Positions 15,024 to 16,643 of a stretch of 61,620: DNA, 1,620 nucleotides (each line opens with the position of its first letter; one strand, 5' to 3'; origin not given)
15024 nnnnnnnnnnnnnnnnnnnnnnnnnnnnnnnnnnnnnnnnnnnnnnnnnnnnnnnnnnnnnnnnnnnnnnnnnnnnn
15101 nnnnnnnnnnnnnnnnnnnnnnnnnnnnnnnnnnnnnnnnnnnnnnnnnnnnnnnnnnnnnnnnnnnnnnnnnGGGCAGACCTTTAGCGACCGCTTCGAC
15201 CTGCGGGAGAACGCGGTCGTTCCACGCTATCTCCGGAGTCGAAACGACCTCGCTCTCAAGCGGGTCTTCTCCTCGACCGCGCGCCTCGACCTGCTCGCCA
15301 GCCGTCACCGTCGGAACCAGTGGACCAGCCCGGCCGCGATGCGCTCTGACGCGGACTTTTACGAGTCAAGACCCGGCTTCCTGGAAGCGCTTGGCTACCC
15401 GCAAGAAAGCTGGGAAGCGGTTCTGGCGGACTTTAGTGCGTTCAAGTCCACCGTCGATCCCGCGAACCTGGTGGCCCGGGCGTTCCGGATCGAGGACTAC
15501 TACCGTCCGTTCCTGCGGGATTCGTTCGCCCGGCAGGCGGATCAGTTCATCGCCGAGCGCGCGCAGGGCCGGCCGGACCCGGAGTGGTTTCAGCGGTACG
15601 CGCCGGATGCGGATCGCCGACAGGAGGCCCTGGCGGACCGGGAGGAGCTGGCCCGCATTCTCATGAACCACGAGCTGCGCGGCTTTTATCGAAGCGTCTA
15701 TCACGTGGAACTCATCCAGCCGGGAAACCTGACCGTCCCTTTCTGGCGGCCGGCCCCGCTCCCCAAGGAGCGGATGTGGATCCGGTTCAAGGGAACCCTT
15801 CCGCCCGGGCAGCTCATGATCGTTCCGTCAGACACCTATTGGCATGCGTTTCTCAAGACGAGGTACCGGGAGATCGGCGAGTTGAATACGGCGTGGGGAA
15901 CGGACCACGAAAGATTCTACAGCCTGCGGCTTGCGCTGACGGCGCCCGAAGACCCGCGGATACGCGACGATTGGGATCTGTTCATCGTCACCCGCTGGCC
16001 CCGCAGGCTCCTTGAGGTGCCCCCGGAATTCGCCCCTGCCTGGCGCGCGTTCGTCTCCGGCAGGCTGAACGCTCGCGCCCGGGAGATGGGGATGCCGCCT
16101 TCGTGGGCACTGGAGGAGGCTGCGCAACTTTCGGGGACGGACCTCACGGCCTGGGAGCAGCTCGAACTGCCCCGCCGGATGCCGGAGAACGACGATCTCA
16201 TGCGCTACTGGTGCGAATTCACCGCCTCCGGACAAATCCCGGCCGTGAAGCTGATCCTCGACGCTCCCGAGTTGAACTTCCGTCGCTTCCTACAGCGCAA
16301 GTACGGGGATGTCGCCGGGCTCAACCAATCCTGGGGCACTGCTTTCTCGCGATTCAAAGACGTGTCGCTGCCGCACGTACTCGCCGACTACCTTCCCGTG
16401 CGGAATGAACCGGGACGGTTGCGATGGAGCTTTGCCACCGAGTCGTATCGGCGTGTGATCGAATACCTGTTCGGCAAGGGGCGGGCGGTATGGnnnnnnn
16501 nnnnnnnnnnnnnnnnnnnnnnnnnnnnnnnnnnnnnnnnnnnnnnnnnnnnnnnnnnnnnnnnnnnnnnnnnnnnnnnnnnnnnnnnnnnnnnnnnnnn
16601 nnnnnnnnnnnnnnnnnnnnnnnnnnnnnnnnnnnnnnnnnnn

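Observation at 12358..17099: Candidate novel uptake module: solute-binding domain fused to a MalF-type permease, paired with a giant-loop MalG-type permease, with no ATPase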

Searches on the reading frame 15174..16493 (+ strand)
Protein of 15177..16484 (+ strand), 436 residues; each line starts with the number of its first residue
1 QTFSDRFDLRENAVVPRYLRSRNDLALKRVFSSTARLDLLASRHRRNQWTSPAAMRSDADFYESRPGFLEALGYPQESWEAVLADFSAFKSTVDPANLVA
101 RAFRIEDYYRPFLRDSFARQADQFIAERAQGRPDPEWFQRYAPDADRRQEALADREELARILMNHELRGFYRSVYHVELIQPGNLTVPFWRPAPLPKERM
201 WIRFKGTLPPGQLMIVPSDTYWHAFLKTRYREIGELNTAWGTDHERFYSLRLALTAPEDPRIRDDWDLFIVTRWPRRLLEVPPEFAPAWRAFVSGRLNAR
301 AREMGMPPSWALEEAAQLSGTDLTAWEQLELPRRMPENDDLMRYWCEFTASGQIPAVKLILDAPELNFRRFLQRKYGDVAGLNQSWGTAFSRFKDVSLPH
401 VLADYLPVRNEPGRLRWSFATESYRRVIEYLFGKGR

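Call 40: predict_structure(alignment_id=A3)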
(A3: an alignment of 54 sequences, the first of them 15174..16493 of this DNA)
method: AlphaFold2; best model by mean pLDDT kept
length: 440 residues; sequences in the alignment: 54
mean_pLDDT: 91.9   pTM: 0.89
mean pLDDT of the five models: 91.9, 91.5, 91.2, 90.0, 89.5
residues with pLDDT >= 90: 375; 70-90: 32; 50-70: 22; < 50: 11
segments of 3 or more residues with pLDDT < 50: 1-9
pLDDT, mean of each block of 10 residues (from residue 1): 42 69 94 92 95 91 96 93 98 96 92 97 96 94 94 95 96 92 89 90 97 96 97 97 96 97 98 97 98 97 95 96 96 95 96 98 98 98 97 97 96 91 68 56
secondary structure, 60 per line:
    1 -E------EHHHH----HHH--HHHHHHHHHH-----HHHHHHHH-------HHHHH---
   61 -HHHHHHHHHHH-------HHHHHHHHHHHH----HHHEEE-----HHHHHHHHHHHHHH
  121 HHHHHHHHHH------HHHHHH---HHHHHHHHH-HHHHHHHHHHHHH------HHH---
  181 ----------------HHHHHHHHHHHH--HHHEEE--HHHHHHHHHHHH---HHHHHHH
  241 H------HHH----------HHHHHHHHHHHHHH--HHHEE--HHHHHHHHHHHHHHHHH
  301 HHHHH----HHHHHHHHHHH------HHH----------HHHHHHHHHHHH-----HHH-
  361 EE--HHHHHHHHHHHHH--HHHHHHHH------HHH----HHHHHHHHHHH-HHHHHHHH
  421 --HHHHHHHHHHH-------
elements in order: H10-13 H23-32 H38-45 H53-57 H62-72 H80-91 E99-101 H107-130 H137-142 H146-154 H156-168 H197-208 E214-216 H219-230 H234-241 H261-274 H284-305 H310-320 H340-351 H365-377 H380-387 H401-411 H413-420 H423-433

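Call 44: fold_search(model_id=the predicted structure, library=pdb)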
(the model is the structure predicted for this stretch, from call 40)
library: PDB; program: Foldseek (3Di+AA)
matches with E <= 10: 61; with E <= 0.001: 0
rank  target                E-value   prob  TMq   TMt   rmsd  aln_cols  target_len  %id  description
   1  2oex_B                8.3e-01  0.03  0.09  0.11  27.6       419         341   12  Structure of ALIX/AIP1 V Domain (released 2007-03-27)
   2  4bq5_A                2.0e+00  0.38  0.08  0.05   9.0        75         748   20  Structural analysis of an exo-beta-agarase (released 2013-08-14)
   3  6xj9_B                2.1e+00  0.10  0.12  0.08  24.6       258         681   10  Structure of PfGH50B (released 2020-09-16)
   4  4bq2_D                2.2e+00  0.87  0.11  0.07   3.5        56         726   28  Structural analysis of an exo-beta-agarase (released 2013-08-14)
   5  4bq3_B                2.5e+00  0.30  0.08  0.05   9.1        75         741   20  Structural analysis of an exo-beta-agarase (released 2013-08-14)
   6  4bq2_A                2.9e+00  0.82  0.11  0.07   3.3        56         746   28  Structural analysis of an exo-beta-agarase (released 2013-08-14)
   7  4bq3_A                2.9e+00  0.12  0.08  0.05  17.8       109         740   18  Structural analysis of an exo-beta-agarase (released 2013-08-14)
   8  4bq4_A                3.0e+00  0.80  0.11  0.06   3.4        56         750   28  Structural analysis of an exo-beta-agarase (released 2013-08-14)
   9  1ven                  3.0e+00  0.09  0.10  0.09  18.2       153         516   12  Crystal Structure Analysis of Y164E/maltose of Bacilus cereus Beta-amylase at pH 4.6 (released 2005-05-24)
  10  1vep_A                3.1e+00  0.10  0.10  0.09  18.0       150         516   13  Crystal Structure Analysis of Triple (T47M/Y164E/T328N)/maltose of Bacillus cereus Beta-Amylase at pH 6.5 (released 2005-05-24)
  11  2oex_A                3.1e+00  0.02  0.09  0.11  27.5       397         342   13  Structure of ALIX/AIP1 V Domain (released 2007-03-27)
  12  7vkw_A                3.3e+00  0.80  0.12  0.07   6.7        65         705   23  The apo structure of beta-1,2-glucosyltransferase from Ignavibacterium album (released 2022-03-09)
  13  4bq3_C                3.3e+00  0.25  0.08  0.05   8.9        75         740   20  Structural analysis of an exo-beta-agarase (released 2013-08-14)
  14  4bq3_D                3.3e+00  0.25  0.08  0.05   9.1        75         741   20  Structural analysis of an exo-beta-agarase (released 2013-08-14)
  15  4bq2_C                3.3e+00  0.25  0.08  0.05   9.2        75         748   20  Structural analysis of an exo-beta-agarase (released 2013-08-14)
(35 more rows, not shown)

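Call 53: search_protein_representatives(protein=window:15177-16484:+)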
Query: 436 residues. Proteins with E-value up to 0.001 (for the whole library): 191; up to 1e-10: 82; up to 1e-30: 7. The best 150 are listed.
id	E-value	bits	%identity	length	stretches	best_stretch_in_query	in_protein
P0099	2.9e-133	461.7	50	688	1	1-436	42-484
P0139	3.0e-131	455.0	52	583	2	1-385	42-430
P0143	2.0e-94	333.7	43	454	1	1-378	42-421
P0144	4.7e-37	144.5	29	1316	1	38-410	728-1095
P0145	7.6e-36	140.6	26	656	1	11-425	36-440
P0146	4.9e-33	131.3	52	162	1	1-121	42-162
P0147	8.0e-32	127.3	50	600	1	306-436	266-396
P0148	2.2e-29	119.3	27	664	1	7-431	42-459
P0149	1.9e-28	116.2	29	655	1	2-436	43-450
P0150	2.2e-28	115.9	32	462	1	187-436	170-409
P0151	1.5e-25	106.6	34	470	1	180-436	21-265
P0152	2.1e-24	102.9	32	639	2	188-436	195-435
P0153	2.9e-24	102.4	28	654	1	3-436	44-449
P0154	4.7e-23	98.4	32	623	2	189-433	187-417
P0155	1.8e-22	96.5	29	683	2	191-435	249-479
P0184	3.1e-14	69.3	24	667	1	196-434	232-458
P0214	1.0e-11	61.0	25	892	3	221-436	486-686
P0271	2.6e-07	46.5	25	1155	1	187-436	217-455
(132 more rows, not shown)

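Call 60: find_encoding_contigs(protein=P0184, flank=7000, max_places=1)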
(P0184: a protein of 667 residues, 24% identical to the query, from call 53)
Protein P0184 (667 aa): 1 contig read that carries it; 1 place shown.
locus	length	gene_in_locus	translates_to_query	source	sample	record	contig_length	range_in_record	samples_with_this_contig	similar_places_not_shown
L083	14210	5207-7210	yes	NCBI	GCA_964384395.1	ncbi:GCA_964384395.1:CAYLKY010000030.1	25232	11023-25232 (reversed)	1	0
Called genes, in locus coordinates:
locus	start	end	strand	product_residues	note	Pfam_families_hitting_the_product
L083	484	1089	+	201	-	PF05198:IF3_N, PF00707:IF3_C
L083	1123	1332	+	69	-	PF01632:Ribosomal_L35p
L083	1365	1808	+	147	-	PF00453:Ribosomal_L20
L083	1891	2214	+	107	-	PF06865:Ppnp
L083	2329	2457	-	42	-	-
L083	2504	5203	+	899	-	PF13416:SBP_bac_8, PF00528:BPD_transp_1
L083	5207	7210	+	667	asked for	PF02449:Glyco_hydro_42 (faint), PF00528:BPD_transp_1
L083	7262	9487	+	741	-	PF00384:Molybdopterin, PF01568:Molydop_binding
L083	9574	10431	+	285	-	PF00795:CN_hydrolase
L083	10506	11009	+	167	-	PF16697:Yop-YscD_cpl, PF00498:FHA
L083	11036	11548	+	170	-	PF00578:AhpC-TSA, PF08534:Redoxin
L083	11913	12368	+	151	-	PF16798:DUF5069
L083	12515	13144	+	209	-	PF13628:DUF4142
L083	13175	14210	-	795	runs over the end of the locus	-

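Call 75: search_protein_families(library=pfam, proteins=[P0144, P0271, P0214], max_evalue=0.001)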
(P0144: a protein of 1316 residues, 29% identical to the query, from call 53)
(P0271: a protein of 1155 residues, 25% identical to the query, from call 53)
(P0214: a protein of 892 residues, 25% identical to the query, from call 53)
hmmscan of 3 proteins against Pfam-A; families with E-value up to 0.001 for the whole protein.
P0144 (1316 aa): 0 families

P0271 (1155 aa): 2 families
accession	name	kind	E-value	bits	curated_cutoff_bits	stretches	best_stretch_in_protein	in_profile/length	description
PF04616.20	Glyco_hydro_43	-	1.1e-24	87.8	32.2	1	697-918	3-235/288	Glycosyl hydrolases family 43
PF00528.27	BPD_transp_1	-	1.8e-05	25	26.4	1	478-561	5-91/184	Binding-protein-dependent transport system inner membrane component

P0214 (892 aa): 2 families
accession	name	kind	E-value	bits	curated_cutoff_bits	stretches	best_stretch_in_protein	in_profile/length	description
PF00528.27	BPD_transp_1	-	1e-11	45.3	26.4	1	725-886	21-182/184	Binding-protein-dependent transport system inner membrane component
PF02449.21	Glyco_hydro_42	-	0.0003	20.7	21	0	615-651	151-192/376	Beta-galactosidase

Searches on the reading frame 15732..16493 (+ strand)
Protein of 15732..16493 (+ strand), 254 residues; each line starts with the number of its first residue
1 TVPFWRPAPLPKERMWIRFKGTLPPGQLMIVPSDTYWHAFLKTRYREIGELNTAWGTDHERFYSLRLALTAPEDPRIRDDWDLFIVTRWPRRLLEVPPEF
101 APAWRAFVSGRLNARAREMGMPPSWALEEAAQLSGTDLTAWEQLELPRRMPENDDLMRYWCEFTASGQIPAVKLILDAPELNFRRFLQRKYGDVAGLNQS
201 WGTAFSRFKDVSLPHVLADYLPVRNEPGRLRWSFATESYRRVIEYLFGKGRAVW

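Call 58: find_homologous_proteins(query=A4, max_evalue=0.00001)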
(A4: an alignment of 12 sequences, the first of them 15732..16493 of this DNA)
Query A4 (12 sequences) (254 aa, profile of the alignment): 20 proteins with E <= 0.00001 among 8000 candidates.
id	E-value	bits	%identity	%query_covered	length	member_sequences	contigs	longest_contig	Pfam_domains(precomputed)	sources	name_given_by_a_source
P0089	2.2e-186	639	100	100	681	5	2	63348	PF00528.28,PF02449.22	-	-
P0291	8.3e-171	588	32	100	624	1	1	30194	PF00528.28,PF02449.22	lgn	-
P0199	1.1e-170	587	24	98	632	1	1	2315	PF00528.28,PF02449.22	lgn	-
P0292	3.6e-170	586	51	100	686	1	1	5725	PF00528.28,PF02449.22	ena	-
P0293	5.1e-168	579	26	98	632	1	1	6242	PF00528.28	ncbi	ncbi:MAG: carbohydrate ABC transporter permease [Armatimonadota bacterium]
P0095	3.0e-167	576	52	100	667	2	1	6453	PF00528.28,PF02449.22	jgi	jgi:ABC-type glycerol-3-phosphate transport system permease component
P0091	4.6e-167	575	54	100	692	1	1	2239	PF00528.28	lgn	-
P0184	1.0e-166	574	25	96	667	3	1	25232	PF00528.28,PF02449.22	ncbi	-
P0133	3.5e-165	569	47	99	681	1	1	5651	PF00528.28,PF02449.22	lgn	-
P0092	9.2e-165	568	50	99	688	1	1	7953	PF00528.28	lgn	-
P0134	5.7e-164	565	49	99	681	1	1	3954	PF00528.28,PF02449.22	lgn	-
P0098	9.3e-164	565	51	99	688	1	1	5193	PF00528.28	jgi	-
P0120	8.6e-163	561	47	99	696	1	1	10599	PF00528.28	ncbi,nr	ncbi:MAG: ABC transporter permease subunit [Planctomycetota bacterium]|nr:ABC transporter permease s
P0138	1.1e-161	558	50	99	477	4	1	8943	PF00528.28,PF02449.22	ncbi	ncbi:MAG: carbohydrate ABC transporter permease, partial [Planctomycetota bacterium]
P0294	1.4e-159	551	46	98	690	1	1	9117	PF00528.28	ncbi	-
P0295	2.7e-148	514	25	96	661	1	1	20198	PF00528.28,PF02449.22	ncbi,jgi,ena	-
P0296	5.9e-139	483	26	96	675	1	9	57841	PF00528.28,PF02449.22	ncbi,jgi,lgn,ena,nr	ncbi:MAG: ABC transporter permease subunit [Verrucomicrobiota bacterium]|nr:ABC transporter permease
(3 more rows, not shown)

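Call 59: find_encoding_contigs(protein=P0291, flank=7000, max_places=1)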
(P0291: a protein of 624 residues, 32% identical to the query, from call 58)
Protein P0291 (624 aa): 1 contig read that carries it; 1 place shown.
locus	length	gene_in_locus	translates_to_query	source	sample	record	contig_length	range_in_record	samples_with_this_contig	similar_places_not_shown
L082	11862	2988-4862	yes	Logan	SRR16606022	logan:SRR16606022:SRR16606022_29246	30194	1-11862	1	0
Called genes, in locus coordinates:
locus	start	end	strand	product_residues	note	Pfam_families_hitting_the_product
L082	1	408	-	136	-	?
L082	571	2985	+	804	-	PF01547:SBP_bac_1, PF13416:SBP_bac_8, PF00528:BPD_transp_1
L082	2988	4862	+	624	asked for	PF02449:Glyco_hydro_42 (weak), PF00528:BPD_transp_1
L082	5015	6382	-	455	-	-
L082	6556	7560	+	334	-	PF01208:URO-D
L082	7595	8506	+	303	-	PF12974:Phosphonate-bd, PF16868:NMT1_3 (weak), PF09084:NMT1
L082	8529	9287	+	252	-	PF00005:ABC_tran, PF13304:AAA_21 (faint)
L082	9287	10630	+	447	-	PF00528:BPD_transp_1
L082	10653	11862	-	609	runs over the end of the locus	PF07721:TPR_4 (faint), PF07719:TPR_2 (faint), PF13176:TPR_7 (faint), PF13374:TPR_10 (faint), PF13424:TPR_12 (weak), PF13414:TPR_11, PF13432:TPR_16, PF14559:TPR_19 (weak), +5 more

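Call 61: find_encoding_contigs(protein=P0295, flank=7000, max_places=1)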
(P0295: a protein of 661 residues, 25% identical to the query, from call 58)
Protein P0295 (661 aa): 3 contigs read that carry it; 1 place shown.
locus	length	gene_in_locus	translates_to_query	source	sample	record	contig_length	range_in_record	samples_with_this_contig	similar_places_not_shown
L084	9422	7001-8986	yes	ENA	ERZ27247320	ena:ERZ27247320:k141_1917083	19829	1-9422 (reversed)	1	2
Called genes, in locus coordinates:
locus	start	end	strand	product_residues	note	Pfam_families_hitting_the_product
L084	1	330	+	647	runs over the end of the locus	PF03629:SASA (weak)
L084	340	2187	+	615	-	PF02065:Melibiase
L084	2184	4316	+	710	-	-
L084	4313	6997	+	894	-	PF01547:SBP_bac_1, PF13416:SBP_bac_8, PF00528:BPD_transp_1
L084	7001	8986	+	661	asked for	PF02449:Glyco_hydro_42 (faint), PF00528:BPD_transp_1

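Call 62: find_encoding_contigs(protein=P0296, flank=7000, max_places=1)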
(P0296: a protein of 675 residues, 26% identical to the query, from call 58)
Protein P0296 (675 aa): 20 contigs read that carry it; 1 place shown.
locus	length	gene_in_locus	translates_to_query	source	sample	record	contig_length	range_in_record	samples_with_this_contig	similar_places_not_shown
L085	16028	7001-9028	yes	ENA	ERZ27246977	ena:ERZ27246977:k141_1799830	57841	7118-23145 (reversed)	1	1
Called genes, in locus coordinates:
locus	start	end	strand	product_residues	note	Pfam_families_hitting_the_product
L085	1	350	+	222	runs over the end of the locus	-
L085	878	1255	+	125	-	-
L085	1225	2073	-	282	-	PF00165:HTH_AraC (faint), PF12833:HTH_18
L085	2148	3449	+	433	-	PF02056:Glyco_hydro_4, PF11975:Glyco_hydro_4C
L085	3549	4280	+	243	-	PF00696:AA_kinase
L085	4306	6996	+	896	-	PF13416:SBP_bac_8, PF00528:BPD_transp_1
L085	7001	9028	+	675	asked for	PF02449:Glyco_hydro_42 (faint), PF00528:BPD_transp_1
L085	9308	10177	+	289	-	PF01210:NAD_Gly3P_dh_N (weak), PF03807:F420_oxidored, PF02153:PDH_N, PF20463:PDH_C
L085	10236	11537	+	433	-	PF00275:EPSP_synthase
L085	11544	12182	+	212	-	PF02224:Cytidylate_kin, PF13238:AAA_18 (faint), PF13671:AAA_33 (faint)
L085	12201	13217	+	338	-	PF01379:Porphobil_deam, PF03900:Porphobil_deamC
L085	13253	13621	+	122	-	PF05635:23S_rRNA_IVP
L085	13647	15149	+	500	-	PF00590:TP_methylase, PF02602:HEM4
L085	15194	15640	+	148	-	PF01029:NusB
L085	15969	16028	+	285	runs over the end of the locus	PF05050:Methyltransf_21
